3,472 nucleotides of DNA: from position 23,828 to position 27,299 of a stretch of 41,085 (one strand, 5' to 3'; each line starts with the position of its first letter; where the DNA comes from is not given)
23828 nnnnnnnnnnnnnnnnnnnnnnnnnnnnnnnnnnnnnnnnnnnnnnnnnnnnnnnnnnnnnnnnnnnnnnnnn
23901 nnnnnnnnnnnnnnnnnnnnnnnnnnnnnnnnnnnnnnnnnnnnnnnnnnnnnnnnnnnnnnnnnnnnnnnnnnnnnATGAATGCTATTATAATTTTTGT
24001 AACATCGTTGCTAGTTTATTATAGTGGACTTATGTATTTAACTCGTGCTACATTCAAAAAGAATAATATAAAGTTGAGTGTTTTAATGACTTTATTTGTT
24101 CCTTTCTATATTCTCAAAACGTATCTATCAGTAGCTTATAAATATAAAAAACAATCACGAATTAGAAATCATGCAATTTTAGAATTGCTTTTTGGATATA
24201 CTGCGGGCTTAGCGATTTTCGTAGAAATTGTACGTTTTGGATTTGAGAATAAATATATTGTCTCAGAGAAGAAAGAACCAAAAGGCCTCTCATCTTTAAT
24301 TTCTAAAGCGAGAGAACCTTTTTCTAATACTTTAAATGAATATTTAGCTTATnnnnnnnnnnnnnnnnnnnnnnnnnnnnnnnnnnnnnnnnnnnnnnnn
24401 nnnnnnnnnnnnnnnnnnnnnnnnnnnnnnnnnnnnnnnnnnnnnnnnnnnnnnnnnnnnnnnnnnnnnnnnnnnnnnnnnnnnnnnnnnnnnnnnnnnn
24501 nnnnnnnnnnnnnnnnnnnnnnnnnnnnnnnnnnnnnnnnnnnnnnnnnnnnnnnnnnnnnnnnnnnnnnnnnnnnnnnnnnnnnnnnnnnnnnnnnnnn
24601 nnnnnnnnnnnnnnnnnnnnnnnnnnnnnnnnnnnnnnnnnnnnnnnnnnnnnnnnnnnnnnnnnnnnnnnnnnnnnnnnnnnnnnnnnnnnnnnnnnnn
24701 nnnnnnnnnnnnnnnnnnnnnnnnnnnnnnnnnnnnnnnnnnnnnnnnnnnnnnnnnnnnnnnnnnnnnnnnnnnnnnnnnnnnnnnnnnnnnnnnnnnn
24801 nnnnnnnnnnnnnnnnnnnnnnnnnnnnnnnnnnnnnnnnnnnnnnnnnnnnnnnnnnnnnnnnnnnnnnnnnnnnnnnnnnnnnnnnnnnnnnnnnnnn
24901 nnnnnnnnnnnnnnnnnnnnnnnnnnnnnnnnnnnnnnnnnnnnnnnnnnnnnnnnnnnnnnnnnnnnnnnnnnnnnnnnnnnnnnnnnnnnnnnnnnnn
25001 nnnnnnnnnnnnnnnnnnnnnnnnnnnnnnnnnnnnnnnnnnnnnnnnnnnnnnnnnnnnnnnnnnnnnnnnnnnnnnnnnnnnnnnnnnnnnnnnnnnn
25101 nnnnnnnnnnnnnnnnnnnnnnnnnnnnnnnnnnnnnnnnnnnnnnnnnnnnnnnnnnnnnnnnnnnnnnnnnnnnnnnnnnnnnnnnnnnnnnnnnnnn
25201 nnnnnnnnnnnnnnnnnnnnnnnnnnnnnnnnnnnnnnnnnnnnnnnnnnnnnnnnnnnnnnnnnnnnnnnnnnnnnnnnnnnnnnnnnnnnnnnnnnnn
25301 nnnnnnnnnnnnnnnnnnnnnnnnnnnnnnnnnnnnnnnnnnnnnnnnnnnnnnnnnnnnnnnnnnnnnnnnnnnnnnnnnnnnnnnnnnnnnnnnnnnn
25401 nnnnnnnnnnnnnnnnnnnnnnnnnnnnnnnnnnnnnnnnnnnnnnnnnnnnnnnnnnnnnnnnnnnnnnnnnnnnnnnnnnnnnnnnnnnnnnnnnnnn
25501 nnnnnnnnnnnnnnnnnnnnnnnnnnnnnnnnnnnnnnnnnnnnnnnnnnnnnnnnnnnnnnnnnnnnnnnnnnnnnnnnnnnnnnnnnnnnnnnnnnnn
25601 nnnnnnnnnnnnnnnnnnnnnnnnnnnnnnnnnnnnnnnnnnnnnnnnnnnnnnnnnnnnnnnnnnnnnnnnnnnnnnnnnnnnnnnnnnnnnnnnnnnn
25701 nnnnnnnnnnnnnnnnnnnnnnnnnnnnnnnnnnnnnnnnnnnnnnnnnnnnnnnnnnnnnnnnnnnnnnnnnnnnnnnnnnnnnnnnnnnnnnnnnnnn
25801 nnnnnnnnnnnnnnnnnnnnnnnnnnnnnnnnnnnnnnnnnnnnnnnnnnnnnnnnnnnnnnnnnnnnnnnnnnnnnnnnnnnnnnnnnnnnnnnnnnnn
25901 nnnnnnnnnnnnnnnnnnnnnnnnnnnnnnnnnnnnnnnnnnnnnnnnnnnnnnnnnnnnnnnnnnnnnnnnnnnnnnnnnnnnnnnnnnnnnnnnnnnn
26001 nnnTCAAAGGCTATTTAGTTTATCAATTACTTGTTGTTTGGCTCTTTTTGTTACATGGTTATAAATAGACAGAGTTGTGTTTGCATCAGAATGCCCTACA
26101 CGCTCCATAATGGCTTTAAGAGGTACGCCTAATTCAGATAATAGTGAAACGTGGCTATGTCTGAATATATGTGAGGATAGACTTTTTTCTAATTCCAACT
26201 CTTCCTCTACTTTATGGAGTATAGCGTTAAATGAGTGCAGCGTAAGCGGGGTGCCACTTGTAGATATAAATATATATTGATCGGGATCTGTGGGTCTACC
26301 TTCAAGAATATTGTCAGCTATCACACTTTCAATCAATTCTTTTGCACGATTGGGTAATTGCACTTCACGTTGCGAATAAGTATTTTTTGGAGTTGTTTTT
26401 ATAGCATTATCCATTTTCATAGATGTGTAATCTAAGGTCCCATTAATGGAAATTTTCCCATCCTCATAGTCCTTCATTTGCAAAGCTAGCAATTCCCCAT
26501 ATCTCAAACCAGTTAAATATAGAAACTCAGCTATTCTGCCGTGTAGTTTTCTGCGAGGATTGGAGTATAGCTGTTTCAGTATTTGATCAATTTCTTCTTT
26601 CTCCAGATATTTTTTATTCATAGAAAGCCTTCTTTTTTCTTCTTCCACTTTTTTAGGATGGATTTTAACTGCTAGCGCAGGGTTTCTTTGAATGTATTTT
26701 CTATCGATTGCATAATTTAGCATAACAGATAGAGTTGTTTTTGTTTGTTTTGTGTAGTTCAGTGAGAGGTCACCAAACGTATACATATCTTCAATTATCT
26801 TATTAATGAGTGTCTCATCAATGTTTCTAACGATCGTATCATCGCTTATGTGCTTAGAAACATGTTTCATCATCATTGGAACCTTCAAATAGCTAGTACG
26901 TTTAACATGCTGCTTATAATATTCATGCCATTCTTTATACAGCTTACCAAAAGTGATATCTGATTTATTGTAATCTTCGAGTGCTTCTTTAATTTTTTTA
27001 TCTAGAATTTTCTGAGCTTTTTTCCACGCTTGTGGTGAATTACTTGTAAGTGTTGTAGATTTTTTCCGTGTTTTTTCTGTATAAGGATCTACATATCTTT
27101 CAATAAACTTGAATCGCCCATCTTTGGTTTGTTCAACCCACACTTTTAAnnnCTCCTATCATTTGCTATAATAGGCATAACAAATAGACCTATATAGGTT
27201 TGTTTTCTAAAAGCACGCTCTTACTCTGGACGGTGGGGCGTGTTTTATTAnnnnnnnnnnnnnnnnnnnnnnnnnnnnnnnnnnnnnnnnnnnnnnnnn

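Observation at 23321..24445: Self-contained two-gene membrane-protein moron bracketed by 41-bp hairpin-containing direct repeats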

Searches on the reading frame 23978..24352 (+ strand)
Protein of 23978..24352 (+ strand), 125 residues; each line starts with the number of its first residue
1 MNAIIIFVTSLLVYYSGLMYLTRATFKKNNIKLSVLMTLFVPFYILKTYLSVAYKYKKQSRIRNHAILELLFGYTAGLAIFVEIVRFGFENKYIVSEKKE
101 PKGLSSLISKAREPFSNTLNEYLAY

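Call 8: search_protein_families(library=pfam, proteins=[window:23978-24352:+], max_evalue=1)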
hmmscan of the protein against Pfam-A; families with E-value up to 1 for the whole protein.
window:23978-24352:+ (125 aa): 2 families
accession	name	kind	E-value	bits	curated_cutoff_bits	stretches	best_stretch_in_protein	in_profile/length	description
PF06422.18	PDR_CDR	-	0.028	14.7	20.5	1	48-91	33-77/92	CDR ABC transporter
PF07694.17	5TM-5TMR_LYT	-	0.23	11.5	24.6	1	6-86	85-167/169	5TMR of 5TMR-LYT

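Call 15: search_protein_families(library=phrogs, proteins=[window:23978-24352:+], max_evalue=1)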
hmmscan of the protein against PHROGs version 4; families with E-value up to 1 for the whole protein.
window:23978-24352:+ (125 aa): 1 family
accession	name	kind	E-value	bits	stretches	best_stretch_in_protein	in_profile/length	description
phrog_25328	-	unknown function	0.18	13.6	1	20-59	28-66/72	-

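Call 16: search_protein_families(library=padloc, proteins=[window:23978-24352:+], max_evalue=1)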
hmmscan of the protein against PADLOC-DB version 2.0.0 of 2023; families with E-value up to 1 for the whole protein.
window:23978-24352:+ (125 aa): 0 families

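Call 17: search_protein_families(library=ncbifam, proteins=[window:23978-24352:+], max_evalue=1)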
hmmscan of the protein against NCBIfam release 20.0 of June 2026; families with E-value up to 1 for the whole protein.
window:23978-24352:+ (125 aa): 0 families

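Call 19: find_homologous_proteins(query=window:23978-24352:+)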
Query window:23978-24352:+ (125 aa): 2 proteins with E <= 0.001 among 15 candidates.
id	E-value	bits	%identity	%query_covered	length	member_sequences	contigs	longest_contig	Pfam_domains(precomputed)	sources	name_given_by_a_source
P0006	2.0e-69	249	98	100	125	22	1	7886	-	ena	-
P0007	7.7e-42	160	61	100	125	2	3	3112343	-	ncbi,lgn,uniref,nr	ncbi:hypothetical protein ABVF54_10290 [Enterococcus mundtii]|uniref:Uncharacterized protein n=1 Tax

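Call 45: predict_structure(alignment_id=A3)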
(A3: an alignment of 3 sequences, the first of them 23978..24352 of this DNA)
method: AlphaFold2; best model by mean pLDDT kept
length: 125 residues; sequences in the alignment: 3
mean_pLDDT: 57.0   pTM: 0.34
mean pLDDT of the five models: 57.0, 55.3, 53.5, 53.4, 52.7
residues with pLDDT >= 90: 0; 70-90: 10; 50-70: 78; < 50: 37
segments of 3 or more residues with pLDDT < 50: 89-102, 104-125
pLDDT, mean of each block of 10 residues (from residue 1): 57 65 63 57 67 71 66 64 54 41 45 43 35
secondary structure, 60 per line:
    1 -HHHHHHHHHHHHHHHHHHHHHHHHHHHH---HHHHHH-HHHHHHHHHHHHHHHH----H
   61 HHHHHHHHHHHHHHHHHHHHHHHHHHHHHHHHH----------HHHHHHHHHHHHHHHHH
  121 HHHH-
elements in order: H2-29 H33-38 H40-55 H60-93 H104-124

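Call 54: search_dna_similar(query=window:23978-24352:+, collection=phages, mode=protein, max_evalue=0.001)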
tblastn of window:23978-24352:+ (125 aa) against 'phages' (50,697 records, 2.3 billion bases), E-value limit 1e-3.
No match.

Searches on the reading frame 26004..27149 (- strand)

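Call 67: search_protein_families(library=pfam, proteins=[window:26004-27149:-], max_evalue=0.001)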
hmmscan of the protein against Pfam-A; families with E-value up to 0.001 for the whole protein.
window:26004-27149:- (381 aa): 4 families
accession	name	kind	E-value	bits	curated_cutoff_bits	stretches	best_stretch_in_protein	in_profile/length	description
PF00589.27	Phage_integrase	-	1.4e-27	97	27.1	1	180-368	1-170/172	Phage integrase family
PF13102.12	Phage_int_SAM_5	-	0.00028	21.7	22.3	1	66-161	1-96/98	Phage integrase SAM-like domain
PF14659.12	Phage_int_SAM_3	-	0.00064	20.3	22.6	0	66-95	1-30/58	Phage integrase, N-terminal SAM-like domain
PF22022.2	Phage_int_M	-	0.00084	20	27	0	67-162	1-94/96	Phage integrase central domain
